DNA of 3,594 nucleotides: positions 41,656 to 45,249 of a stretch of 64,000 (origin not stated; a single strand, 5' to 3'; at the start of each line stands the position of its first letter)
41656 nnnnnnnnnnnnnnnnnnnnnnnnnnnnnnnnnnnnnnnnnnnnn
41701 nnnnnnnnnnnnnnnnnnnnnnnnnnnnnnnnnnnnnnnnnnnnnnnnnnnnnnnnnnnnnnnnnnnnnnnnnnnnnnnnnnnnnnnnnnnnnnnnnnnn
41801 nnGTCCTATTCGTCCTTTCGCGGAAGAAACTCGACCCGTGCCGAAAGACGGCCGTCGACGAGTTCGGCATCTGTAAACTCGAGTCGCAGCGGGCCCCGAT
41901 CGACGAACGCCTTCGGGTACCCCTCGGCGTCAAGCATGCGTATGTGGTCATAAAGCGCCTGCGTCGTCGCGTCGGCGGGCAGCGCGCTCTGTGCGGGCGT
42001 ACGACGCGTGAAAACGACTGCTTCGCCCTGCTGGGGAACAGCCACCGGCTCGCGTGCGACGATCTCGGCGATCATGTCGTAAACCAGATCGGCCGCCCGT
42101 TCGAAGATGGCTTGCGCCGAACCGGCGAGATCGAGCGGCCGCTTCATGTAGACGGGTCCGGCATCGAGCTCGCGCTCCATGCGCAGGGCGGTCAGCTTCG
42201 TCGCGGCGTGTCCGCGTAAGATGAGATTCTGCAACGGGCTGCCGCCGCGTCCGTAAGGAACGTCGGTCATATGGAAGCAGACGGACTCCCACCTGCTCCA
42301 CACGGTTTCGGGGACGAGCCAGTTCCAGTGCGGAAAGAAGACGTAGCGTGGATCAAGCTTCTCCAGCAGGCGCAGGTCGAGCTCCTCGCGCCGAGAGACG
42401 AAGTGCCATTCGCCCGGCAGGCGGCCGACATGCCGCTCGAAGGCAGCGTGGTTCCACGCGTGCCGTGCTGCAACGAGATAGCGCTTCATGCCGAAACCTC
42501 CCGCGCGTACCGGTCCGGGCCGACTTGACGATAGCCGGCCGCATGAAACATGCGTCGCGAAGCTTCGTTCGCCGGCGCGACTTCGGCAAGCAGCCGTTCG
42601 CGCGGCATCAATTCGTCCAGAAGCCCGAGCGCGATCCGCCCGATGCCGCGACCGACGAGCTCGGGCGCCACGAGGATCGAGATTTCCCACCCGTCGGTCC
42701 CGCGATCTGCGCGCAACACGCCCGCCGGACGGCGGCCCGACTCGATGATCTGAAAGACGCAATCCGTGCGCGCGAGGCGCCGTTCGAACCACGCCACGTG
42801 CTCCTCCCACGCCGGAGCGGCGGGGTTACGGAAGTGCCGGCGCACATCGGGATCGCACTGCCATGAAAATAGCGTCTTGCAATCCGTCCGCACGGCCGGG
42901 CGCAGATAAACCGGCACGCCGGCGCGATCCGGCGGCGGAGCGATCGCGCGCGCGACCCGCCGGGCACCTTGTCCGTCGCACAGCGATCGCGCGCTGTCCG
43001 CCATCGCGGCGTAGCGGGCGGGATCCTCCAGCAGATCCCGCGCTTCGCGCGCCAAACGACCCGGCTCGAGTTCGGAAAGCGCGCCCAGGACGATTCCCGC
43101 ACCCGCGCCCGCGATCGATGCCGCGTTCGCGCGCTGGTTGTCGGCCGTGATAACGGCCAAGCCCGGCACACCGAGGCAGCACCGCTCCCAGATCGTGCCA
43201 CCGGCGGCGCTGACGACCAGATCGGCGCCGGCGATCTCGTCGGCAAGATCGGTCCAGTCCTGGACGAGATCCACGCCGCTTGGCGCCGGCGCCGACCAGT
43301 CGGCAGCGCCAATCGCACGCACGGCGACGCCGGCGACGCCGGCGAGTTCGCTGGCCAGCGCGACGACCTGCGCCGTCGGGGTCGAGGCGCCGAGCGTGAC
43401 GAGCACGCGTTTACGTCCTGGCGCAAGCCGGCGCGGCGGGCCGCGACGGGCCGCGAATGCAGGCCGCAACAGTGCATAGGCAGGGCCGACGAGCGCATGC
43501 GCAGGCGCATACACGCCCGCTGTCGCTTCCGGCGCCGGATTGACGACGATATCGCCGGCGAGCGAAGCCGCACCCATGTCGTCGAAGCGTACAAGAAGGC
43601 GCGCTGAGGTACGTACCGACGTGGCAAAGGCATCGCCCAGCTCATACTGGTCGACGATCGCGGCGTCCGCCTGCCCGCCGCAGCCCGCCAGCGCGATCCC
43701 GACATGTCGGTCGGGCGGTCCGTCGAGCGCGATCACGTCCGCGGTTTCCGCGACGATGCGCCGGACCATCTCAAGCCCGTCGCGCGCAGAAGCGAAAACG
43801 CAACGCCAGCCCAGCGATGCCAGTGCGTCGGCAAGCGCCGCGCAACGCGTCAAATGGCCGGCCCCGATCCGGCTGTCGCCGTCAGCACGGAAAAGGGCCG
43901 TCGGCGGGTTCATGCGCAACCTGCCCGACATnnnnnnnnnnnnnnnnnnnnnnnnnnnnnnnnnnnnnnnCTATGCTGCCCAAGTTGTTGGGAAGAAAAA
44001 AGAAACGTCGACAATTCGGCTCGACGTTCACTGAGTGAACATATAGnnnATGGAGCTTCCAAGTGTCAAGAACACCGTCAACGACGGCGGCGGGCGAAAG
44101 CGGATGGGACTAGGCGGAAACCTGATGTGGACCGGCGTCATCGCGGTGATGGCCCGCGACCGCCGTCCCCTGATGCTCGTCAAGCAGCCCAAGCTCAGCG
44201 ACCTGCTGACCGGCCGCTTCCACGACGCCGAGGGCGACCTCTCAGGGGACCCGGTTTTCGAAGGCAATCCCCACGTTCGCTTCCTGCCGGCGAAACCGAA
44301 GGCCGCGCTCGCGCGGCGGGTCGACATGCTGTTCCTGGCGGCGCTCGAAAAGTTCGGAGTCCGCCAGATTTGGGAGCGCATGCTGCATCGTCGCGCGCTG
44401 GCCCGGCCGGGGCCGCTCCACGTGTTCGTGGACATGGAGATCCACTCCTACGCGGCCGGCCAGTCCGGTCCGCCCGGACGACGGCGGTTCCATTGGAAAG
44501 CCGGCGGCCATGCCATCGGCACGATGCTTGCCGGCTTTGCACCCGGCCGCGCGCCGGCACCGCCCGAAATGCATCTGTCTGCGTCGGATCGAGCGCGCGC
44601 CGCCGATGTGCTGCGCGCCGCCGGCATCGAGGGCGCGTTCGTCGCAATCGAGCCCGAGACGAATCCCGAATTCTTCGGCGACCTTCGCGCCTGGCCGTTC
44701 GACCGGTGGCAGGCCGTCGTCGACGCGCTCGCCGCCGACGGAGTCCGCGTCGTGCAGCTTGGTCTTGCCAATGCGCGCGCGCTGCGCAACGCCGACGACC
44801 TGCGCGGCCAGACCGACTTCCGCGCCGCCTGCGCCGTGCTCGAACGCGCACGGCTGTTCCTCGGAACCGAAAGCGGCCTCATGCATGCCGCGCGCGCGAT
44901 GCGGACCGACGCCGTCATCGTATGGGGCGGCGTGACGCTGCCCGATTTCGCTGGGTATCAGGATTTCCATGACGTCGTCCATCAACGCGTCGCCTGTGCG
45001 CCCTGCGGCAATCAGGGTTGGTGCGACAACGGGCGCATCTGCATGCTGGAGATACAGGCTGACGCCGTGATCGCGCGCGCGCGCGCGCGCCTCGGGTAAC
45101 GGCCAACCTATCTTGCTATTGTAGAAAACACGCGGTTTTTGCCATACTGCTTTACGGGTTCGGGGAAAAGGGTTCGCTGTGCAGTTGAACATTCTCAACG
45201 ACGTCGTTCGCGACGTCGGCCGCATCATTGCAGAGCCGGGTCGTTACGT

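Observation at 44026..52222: Two copies of a perfect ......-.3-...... palindrome in separate promoter regions of the locus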

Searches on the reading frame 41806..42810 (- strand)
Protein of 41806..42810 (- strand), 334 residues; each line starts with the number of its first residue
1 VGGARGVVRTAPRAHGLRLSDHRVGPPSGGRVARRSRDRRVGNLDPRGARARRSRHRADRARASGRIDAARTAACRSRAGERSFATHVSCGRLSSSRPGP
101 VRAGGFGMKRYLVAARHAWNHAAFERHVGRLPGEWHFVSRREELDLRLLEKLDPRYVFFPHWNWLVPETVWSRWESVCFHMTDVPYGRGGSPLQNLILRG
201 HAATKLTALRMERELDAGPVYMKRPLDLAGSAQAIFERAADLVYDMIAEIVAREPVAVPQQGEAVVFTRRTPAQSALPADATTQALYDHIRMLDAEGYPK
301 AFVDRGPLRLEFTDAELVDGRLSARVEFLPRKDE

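Call 9: search_protein_families(library=pfam, proteins=[window:41806-42810:-])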
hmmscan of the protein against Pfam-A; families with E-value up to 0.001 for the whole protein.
window:41806-42810:- (334 aa): 1 family
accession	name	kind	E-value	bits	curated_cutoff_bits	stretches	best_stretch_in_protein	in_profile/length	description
PF21553.2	Formyl_trans_C_2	-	3e-21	75.2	27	1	272-328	1-57/58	Methionyl-tRNA formyltransferase, C-terminal domain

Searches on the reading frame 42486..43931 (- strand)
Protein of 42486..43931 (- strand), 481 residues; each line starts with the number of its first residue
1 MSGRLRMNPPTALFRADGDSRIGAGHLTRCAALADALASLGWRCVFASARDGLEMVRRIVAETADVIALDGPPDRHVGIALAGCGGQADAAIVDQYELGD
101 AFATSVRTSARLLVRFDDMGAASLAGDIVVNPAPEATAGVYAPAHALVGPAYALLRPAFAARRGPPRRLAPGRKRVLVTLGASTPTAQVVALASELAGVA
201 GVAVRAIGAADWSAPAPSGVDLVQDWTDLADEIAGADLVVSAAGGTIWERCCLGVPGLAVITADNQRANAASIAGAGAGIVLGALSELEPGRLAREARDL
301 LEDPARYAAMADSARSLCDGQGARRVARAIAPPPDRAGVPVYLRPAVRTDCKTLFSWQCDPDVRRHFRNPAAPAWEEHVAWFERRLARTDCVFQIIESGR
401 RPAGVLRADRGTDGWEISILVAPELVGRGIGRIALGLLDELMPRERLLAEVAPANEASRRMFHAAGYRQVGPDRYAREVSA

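Call 8: search_protein_families(library=pfam, proteins=[window:42486-43931:-])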
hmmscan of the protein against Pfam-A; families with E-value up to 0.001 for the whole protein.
window:42486-43931:- (481 aa): 4 families
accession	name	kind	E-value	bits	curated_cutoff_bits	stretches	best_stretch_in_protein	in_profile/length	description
PF13302.13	Acetyltransf_3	-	5.6e-13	50.2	25.4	1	342-467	3-137/138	Acetyltransferase (GNAT) domain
PF04101.22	Glyco_tran_28_C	-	5.5e-09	36.7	22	1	228-314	63-154/166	Glycosyltransferase family 28 C-terminal domain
PF00583.31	Acetyltransf_1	-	1.9e-08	35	20.7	1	374-467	19-116/116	Acetyltransferase (GNAT) family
PF06722.18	EryCIII-like_C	-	0.00019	21.9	31.7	1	216-310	29-122/145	Erythromycin biosynthesis protein CIII-like, C-terminal domain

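Call 29: search_protein_families(library=ncbifam, proteins=[window:42486-43931:-], max_evalue=0.01)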
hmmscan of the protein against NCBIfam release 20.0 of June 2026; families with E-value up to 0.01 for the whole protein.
window:42486-43931:- (481 aa): 6 families
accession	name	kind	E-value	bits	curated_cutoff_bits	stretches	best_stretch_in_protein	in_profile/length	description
TIGR03590.1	PseG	equivalog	1.1e-40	140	153.55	1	12-271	3-278/280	UDP-2,4-diacetamido-2,4,6-trideoxy-beta-L-altropyranose hydrolase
TIGR01133.1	murG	equivalog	2.7e-12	46.4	250.25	1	227-330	246-353/353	undecaprenyldiphospho-muramoylpentapeptide beta-N-acetylglucosaminyltransferase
NF040503.1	resist_ArsN1a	equivalog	6.4e-05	22.8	170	1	416-471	79-137/159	arsinothricin resistance N-acetyltransferase ArsN1 family A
TIGR03585.1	PseH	equivalog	0.0004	20.5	93.1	1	347-471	7-137/156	UDP-4-amino-4,6-dideoxy-N-acetyl-beta-L-altrosamine N-acetyltransferase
TIGR00236.1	wecB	equivalog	0.00068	18.9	210.15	1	225-330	265-362/366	non-hydrolyzing UDP-N-acetylglucosamine 2-epimerase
TIGR01426.2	MGT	subfamily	0.0018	17.3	260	1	222-330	279-387/393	macrolide family glycosyltransferase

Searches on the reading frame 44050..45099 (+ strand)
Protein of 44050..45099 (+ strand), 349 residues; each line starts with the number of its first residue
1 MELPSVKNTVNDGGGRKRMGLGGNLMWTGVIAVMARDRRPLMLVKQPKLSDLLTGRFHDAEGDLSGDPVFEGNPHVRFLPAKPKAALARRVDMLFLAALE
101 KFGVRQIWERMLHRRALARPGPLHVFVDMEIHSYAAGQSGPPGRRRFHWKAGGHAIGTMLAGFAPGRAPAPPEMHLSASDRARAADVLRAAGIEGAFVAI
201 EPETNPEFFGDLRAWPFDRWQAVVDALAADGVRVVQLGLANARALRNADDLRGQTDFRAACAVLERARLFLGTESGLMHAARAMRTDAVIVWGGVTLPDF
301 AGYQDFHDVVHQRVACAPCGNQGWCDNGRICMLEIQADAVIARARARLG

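Call 8: search_protein_families(library=pfam, proteins=[window:44050-45099:+])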
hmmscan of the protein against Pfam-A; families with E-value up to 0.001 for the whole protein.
window:44050-45099:+ (349 aa): 1 family
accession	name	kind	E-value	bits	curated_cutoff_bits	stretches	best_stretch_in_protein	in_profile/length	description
PF01075.23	Glyco_transf_9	-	8.4e-13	48.6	22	1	171-319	84-236/247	Glycosyltransferase family 9 (heptosyltransferase)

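Call 29: search_protein_families(library=ncbifam, proteins=[window:44104-45099:+], max_evalue=0.01)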
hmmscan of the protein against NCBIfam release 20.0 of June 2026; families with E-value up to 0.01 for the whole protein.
window:44104-45099:+ (331 aa): 7 families
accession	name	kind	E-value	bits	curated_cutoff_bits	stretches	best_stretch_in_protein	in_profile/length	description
TIGR02201.1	heptsyl_trn_III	equivalog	2.6e-13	49.8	170.2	1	154-286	158-298/344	putative lipopolysaccharide heptosyltransferase III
TIGR02195.1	heptsyl_trn_II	equivalog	2.1e-10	40.2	134.6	1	154-327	152-335/339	lipopolysaccharide heptosyltransferase II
NF007742.0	PRK10422.1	equivalog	1.8e-06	27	467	1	159-277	165-291/352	lipopolysaccharide core heptosyltransferase RfaQ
TIGR02193.1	heptsyl_trn_I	equivalog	2.2e-06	27.1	185.3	1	195-288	194-295/320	lipopolysaccharide heptosyltransferase I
TIGR04414.1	hepto_Aah_TibC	equivalog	7.3e-05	21.9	200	1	202-304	226-333/374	autotransporter strand-loop-strand O-heptosyltransferase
NF008162.0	PRK10916.1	equivalog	0.0013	18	569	1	191-283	191-295/348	ADP-heptose--LPS heptosyltransferase RfaF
TIGR04372.1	glycosyl_04372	domain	0.0036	16.8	45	1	191-273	22-110/207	TIGR04372 family glycosyltransferase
